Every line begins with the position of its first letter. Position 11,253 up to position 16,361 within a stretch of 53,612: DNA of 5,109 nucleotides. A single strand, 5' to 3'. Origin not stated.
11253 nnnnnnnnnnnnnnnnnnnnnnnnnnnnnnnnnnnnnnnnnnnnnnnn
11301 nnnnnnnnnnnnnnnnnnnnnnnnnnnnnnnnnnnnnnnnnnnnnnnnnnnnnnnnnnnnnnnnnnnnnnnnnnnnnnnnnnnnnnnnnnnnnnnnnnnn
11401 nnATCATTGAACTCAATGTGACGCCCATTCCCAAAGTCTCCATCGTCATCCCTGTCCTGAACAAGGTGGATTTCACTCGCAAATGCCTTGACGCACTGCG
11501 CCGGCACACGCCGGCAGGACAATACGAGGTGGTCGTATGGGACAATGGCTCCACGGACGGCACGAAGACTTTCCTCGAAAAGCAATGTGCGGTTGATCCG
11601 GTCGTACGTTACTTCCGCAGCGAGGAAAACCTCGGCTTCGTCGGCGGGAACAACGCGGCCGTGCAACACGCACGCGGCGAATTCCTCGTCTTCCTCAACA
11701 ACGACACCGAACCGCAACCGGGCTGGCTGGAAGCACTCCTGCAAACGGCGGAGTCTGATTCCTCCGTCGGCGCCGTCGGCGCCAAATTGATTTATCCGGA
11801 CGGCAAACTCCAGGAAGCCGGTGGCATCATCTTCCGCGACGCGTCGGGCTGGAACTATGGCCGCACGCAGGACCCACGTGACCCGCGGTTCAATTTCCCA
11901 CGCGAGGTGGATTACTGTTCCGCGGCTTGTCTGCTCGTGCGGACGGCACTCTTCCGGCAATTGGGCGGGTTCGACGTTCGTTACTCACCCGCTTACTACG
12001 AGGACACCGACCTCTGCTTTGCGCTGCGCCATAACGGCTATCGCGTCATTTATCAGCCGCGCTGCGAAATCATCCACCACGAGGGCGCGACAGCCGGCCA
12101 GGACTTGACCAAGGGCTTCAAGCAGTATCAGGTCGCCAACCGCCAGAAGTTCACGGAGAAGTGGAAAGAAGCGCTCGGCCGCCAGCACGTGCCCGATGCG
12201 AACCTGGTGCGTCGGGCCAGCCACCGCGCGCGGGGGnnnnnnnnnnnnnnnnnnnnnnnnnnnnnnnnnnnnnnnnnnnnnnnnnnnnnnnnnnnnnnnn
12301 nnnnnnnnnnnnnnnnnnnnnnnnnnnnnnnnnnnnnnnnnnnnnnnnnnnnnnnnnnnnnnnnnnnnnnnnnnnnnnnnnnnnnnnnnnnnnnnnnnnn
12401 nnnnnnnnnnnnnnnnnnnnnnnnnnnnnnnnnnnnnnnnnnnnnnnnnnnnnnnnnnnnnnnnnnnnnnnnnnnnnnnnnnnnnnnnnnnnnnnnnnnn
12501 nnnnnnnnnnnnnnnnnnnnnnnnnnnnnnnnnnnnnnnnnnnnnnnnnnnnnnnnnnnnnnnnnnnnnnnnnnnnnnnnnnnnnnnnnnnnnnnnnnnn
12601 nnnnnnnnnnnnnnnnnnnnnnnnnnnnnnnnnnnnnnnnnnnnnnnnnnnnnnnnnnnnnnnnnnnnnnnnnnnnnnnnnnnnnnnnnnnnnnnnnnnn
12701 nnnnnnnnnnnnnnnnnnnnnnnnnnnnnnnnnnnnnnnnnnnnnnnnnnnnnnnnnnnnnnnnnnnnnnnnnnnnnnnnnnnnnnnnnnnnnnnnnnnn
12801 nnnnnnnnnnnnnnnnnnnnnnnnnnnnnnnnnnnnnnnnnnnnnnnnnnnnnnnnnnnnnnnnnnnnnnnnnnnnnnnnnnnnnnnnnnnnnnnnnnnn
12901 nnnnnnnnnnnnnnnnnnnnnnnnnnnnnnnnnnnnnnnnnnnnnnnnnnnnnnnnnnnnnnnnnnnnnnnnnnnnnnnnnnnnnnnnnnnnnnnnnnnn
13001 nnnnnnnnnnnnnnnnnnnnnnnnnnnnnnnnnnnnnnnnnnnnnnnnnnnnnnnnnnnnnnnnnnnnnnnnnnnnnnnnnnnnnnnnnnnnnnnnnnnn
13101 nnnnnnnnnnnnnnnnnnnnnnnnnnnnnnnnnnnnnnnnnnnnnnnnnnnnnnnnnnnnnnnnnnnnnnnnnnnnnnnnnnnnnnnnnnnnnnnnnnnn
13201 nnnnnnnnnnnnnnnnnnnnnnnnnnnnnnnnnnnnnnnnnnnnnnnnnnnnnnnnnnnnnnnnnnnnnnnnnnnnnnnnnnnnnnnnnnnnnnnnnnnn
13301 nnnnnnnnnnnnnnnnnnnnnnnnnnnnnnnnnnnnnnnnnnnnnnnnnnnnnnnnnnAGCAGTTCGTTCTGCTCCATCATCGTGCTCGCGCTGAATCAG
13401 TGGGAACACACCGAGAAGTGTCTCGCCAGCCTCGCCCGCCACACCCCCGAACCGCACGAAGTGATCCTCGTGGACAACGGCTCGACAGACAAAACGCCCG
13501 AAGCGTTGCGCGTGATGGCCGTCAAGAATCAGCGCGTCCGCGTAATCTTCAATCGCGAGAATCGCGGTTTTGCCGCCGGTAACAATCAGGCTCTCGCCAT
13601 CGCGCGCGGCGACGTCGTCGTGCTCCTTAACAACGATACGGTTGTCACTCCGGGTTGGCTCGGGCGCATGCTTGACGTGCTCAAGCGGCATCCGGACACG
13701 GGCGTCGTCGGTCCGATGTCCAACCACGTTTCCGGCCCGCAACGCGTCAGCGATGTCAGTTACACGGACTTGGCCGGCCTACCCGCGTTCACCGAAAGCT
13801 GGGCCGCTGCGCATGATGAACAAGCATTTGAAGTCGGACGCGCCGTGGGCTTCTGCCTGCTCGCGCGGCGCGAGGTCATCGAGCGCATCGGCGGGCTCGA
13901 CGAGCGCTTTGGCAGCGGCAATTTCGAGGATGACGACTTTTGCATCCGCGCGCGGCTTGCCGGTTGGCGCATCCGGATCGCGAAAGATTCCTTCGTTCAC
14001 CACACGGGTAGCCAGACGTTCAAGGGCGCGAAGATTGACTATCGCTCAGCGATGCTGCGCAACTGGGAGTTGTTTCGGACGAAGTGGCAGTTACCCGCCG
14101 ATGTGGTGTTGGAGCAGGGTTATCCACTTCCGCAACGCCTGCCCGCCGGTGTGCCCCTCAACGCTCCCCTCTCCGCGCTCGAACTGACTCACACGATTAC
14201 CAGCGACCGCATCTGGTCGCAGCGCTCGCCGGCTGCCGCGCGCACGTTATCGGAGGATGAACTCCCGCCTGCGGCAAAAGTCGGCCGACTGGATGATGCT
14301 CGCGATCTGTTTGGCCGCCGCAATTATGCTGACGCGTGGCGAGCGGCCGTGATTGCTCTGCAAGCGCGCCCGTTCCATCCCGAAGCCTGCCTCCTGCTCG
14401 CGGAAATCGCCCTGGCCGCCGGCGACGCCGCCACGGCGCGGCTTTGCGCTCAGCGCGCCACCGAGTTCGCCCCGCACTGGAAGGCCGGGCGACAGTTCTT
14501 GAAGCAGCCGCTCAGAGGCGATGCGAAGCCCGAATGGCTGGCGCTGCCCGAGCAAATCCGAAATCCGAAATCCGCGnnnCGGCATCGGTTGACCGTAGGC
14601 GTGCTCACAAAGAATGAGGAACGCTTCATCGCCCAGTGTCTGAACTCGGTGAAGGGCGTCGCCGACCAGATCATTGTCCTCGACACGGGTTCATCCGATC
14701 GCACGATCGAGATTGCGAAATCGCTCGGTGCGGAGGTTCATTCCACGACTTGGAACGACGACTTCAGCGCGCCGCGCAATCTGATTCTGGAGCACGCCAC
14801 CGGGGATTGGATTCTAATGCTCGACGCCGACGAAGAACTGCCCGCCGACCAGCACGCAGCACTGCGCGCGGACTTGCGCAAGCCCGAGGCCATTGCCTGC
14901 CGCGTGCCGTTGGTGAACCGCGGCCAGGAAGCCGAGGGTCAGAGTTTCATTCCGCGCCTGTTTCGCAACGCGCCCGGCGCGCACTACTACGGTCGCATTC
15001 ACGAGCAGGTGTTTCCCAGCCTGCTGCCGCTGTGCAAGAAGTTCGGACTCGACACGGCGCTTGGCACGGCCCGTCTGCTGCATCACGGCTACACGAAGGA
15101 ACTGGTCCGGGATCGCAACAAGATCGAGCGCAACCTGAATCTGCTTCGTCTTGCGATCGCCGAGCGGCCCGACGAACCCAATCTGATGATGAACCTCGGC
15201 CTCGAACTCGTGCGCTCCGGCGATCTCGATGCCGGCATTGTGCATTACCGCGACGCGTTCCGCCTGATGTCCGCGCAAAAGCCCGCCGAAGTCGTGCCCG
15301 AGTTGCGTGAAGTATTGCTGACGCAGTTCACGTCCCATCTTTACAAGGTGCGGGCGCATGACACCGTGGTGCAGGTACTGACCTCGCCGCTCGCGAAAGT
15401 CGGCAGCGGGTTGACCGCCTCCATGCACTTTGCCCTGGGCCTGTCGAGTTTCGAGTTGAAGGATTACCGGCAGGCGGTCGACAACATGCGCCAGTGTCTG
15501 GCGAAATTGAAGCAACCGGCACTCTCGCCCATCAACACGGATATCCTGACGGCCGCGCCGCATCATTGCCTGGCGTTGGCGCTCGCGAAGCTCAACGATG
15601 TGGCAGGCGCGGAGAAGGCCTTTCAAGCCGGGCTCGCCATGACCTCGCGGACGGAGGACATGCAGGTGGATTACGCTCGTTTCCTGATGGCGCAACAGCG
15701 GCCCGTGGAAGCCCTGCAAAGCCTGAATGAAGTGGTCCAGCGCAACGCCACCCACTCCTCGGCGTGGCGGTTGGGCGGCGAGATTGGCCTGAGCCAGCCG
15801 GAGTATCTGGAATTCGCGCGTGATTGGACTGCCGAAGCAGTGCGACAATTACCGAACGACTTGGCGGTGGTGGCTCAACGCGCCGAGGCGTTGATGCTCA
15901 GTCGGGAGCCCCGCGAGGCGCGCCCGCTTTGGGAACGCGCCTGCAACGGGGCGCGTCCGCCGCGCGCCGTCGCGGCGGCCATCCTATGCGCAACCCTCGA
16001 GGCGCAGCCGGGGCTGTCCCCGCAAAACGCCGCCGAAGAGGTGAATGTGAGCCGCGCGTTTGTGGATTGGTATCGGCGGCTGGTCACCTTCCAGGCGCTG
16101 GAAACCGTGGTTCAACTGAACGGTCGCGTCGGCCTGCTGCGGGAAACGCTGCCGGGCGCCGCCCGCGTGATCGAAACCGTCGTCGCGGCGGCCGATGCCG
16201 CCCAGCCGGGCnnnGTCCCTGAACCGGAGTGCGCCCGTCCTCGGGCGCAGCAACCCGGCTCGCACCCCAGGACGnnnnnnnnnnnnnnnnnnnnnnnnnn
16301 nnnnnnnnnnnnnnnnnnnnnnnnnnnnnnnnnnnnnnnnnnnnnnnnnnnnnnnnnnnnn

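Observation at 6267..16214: Flagellin followed directly by a sugar-activation/transfer island: candidate flagellin glycosylation system without Maf/FlmG-type genes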

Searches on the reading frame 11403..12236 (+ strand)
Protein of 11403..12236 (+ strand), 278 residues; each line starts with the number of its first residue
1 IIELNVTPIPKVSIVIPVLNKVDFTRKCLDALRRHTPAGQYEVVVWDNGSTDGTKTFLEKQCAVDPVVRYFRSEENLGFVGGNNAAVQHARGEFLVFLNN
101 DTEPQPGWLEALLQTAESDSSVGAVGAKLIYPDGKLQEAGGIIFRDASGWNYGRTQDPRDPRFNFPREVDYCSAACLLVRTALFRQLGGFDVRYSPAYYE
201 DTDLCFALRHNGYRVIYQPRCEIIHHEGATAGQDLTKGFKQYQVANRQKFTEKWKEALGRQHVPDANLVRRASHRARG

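Call 77: search_solved_structures(query=window:11403-12236:+, max_evalue=0.001)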
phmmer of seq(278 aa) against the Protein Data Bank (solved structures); distinct sequences matched with E-value up to 0.001: 21.
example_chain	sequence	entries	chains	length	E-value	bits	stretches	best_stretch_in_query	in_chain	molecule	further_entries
2z87_A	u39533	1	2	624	1.9e-17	66.6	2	7-125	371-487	Chondroitin synthase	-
2z86_A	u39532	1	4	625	1.9e-17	66.6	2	7-125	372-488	Chondroitin synthase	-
5hea_A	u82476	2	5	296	8.8e-11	44.7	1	12-116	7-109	Putative glycosyltransferase (GalT1)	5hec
6p61_A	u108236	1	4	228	8.4e-08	34.9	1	8-108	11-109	Glycosyltransferase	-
6yv7_B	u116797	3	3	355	2.3e-07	33.5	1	7-125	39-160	Glycosyl transferase, family 2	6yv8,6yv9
6yv7_A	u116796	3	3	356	2.3e-07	33.5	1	7-125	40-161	Glycosyl transferase, family 2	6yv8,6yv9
2d7i_A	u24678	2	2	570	6.3e-06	28.8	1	8-195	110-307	Polypeptide N-acetylgalactosaminyltransferase 10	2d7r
5tze_C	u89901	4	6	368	9.4e-06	28.2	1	11-102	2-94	Glycosyl transferase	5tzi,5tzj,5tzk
3bcv_A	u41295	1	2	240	1.1e-05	28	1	8-102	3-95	Putative glycosyltransferase protein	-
5tz8_A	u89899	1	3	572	2e-05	27.1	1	11-102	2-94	Glycosyl transferase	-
8uhv_A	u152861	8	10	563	2.6e-05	26.8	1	5-121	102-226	Glycosyl transferase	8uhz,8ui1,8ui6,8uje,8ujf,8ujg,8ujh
9hwj_A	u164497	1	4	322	7.4e-05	25.3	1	6-119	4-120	Undecaprenyl-phosphate 4-deoxy-4-formamido-L-arabinose transferase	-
6pxu_A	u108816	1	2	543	0.00012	24.6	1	9-121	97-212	Polypeptide N-acetylgalactosaminyltransferase 12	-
3l7j_A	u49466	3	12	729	0.00015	24.3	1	11-103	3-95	Teichoic acid biosynthesis protein F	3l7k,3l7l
3l7m_A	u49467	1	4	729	0.00015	24.3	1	11-103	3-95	Teichoic acid biosynthesis protein F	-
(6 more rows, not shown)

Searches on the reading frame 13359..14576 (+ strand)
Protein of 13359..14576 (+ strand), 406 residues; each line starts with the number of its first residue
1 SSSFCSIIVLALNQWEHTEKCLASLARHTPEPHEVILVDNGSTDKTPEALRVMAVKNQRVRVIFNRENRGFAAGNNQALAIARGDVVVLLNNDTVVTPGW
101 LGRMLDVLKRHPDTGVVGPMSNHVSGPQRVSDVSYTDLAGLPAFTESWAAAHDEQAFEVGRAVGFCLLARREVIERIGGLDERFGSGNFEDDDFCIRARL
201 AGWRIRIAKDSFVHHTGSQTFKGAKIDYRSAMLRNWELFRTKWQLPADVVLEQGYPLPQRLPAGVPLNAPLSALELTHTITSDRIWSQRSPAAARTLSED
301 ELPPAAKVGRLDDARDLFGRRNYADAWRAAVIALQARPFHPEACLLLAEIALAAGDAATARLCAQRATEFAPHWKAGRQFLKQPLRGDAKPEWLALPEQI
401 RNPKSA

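Call 76: search_solved_structures(query=window:13359-14576:+, max_evalue=0.001)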
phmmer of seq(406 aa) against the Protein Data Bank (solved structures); distinct sequences matched with E-value up to 0.001: 12.
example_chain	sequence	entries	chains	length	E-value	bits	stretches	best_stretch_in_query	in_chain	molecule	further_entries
2z87_A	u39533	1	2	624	7.5e-11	44.8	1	5-110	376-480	Chondroitin synthase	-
2z86_A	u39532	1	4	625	7.6e-11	44.8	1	5-110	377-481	Chondroitin synthase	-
6p61_A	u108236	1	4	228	9.1e-11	44.6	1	5-113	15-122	Glycosyltransferase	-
6yv7_B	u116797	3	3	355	2e-07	33.6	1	31-202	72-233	Glycosyl transferase, family 2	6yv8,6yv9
6yv7_A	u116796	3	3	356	2e-07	33.6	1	31-202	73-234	Glycosyl transferase, family 2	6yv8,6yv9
5hea_A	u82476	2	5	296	2.1e-07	33.5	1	4-104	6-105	Putative glycosyltransferase (GalT1)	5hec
3bcv_A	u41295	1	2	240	9.8e-06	28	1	6-112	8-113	Putative glycosyltransferase protein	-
1h7l_A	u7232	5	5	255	1.9e-05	27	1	6-121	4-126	SPORE COAT POLYSACCHARIDE BIOSYNTHESIS PROTEIN SPSA | PROTEIN (SPORE COAT POLYSACCHARIDE BIOSYNTHESIS PROTEIN SPSA)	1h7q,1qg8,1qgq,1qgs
8vh7_A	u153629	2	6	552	0.00016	24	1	4-117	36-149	Heparosan synthase B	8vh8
8viw_A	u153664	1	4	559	0.00016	24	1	4-117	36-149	Heparosan synthase B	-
8bz8_A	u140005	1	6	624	0.00028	23.2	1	14-107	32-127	Glycosyltransferase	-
8bz4_A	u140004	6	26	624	0.00028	23.2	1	14-107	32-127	Glycosyltransferase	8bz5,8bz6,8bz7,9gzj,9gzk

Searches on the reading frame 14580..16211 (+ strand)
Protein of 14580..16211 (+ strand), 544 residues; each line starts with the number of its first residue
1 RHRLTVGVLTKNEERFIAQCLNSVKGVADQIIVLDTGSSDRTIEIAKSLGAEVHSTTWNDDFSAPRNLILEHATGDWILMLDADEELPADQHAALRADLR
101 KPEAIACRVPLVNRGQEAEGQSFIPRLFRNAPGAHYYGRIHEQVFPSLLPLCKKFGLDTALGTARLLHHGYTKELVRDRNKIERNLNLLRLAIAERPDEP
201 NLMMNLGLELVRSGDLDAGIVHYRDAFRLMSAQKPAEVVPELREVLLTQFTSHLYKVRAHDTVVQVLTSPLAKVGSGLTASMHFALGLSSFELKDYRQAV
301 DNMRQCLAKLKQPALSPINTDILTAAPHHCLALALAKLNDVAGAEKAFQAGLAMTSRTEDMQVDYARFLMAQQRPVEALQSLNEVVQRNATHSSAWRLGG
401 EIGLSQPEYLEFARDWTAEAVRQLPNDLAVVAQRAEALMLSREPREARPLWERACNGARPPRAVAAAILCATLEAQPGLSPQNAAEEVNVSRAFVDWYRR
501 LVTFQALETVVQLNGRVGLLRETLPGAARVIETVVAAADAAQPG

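Call 42: search_solved_structures(query=window:14580-16211:+, max_evalue=0.01)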
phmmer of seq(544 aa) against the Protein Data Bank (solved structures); distinct sequences matched with E-value up to 0.01: 15.
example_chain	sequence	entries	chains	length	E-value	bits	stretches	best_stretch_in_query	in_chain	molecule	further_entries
22ao_A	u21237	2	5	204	1.8e-21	79.4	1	5-190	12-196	GmaR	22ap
7msp_A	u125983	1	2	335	2.6e-21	78.9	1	4-211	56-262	SPbeta prophage-derived glycosyltransferase SunS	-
7msn_A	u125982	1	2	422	4.8e-21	78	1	4-211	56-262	SPbeta prophage-derived glycosyltransferase SunS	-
7msk_A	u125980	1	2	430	4.5e-17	64.9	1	4-210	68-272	Glyco_trans_2-like domain-containing protein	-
7x9r_A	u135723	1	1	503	5.9e-05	24.9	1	156-230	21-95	Glycosyl transferase family 2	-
6p61_A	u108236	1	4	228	7e-05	24.7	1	6-113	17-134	Glycosyltransferase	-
1w3b_A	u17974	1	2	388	0.001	20.8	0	175-230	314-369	UDP-N-ACETYLGLUCOSAMINE--PEPTIDE N-ACETYLGLUCOSAMINYLTRANSFERASE 110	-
6eou_A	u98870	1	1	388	0.0011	20.7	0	175-230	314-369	UDP-N-acetylglucosamine--peptide N-acetylglucosaminyltransferase 110 kDa subunit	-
5tze_C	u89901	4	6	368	0.0011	20.7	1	5-90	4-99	Glycosyl transferase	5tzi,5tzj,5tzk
9omm_A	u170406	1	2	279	0.0014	20.4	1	4-119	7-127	Glycosyltransferase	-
9omh_A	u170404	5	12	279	0.0014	20.4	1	4-119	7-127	Glycosyltransferase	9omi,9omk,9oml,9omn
9omj_A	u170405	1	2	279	0.0014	20.4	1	4-119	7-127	Glycosyltransferase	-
2ho1_A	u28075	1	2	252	0.0025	19.6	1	310-466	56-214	Type 4 fimbrial biogenesis protein PilF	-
5tz8_A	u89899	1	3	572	0.0027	19.4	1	5-90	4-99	Glycosyl transferase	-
2fi7_A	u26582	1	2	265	0.0029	19.4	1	310-466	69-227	type 4 fimbrial biogenesis protein PilF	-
